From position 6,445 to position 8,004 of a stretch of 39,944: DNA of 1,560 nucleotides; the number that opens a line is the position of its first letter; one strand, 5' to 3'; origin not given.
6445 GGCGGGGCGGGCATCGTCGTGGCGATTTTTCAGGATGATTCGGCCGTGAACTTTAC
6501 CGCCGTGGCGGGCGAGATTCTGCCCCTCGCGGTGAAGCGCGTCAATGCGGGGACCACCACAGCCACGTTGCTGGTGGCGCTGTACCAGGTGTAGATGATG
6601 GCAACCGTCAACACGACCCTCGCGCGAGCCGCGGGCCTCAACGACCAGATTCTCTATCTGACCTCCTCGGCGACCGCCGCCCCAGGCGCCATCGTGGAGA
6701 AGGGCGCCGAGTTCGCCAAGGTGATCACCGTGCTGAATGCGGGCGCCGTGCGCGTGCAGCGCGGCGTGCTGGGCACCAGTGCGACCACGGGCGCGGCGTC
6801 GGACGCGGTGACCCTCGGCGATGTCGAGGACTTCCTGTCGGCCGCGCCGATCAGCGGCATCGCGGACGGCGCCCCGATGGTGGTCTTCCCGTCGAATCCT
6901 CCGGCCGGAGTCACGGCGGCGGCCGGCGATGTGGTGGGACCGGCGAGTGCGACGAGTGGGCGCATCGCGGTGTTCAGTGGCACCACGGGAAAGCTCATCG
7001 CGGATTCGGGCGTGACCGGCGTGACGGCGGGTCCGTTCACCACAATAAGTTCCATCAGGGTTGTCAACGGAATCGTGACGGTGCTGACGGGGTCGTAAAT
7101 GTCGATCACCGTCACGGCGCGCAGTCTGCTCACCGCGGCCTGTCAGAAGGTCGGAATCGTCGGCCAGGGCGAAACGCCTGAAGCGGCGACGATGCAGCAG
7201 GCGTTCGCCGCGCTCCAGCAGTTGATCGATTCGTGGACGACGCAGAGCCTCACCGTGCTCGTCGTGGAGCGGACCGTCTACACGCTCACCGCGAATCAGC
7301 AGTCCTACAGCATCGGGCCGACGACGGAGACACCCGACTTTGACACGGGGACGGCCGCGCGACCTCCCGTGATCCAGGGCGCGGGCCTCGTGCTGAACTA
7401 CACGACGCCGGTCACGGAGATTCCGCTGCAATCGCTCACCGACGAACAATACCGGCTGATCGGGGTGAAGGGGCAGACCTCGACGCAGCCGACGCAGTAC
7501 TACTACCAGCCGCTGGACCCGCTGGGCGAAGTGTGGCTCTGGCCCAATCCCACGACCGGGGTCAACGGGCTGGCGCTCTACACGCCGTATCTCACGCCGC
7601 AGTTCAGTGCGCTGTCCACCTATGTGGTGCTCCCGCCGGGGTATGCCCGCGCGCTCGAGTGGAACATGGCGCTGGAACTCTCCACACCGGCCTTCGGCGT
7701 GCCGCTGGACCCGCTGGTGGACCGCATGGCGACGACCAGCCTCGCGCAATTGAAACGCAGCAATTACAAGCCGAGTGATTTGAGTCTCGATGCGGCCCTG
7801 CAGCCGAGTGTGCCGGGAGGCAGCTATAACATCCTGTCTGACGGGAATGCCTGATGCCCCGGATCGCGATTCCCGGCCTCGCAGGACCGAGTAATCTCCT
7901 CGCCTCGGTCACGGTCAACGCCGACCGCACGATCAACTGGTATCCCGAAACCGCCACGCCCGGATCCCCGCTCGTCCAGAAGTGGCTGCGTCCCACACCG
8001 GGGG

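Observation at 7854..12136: P22 gp10-type tail hub gene stops at its domain boundary and its C-terminal domain reappears twice downstream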

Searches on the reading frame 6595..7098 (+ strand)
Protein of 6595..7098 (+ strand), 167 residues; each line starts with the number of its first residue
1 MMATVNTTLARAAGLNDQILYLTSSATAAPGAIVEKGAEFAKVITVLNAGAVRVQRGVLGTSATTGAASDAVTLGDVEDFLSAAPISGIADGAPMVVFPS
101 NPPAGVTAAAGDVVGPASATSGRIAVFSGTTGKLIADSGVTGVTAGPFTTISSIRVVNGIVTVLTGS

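Call 3: search_protein_families(library=pfam, proteins=[window:6595-7098:+], max_evalue=0.1)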
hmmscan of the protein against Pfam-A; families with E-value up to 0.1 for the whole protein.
window:6595-7098:+ (167 aa): 0 families

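Call 4: search_protein_families(library=phrogs, proteins=[window:6595-7098:+], max_evalue=0.01)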
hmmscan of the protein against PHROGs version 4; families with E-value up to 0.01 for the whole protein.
window:6595-7098:+ (167 aa): 1 family
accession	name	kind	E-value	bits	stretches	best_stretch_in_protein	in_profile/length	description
phrog_28473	-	tail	8.3e-06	26.1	1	107-145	152-190/367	tail fiber protein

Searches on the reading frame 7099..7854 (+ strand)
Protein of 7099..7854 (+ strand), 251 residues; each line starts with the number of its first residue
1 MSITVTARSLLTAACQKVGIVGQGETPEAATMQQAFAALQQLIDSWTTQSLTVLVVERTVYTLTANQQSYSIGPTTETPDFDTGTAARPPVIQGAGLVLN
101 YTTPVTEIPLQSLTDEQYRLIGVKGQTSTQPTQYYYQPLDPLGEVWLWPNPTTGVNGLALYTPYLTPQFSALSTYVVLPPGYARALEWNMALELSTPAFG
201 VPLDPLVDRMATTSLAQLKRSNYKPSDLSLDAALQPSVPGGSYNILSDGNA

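Call 3: search_protein_families(library=pfam, proteins=[window:7099-7854:+], max_evalue=0.1)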
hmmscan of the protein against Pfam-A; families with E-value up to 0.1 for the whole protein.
window:7099-7854:+ (251 aa): 1 family
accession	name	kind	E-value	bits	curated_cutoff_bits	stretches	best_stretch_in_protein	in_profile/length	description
PF07068.17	Gp23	-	0.038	13.8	24.4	1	42-164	234-346/376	Major capsid protein Gp23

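Call 4: search_protein_families(library=phrogs, proteins=[window:7099-7854:+], max_evalue=0.01)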
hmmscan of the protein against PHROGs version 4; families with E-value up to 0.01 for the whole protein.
window:7099-7854:+ (251 aa): 1 family
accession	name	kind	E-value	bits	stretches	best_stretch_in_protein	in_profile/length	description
phrog_12985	-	unknown function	5.4e-36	125.5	1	6-236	3-226/238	-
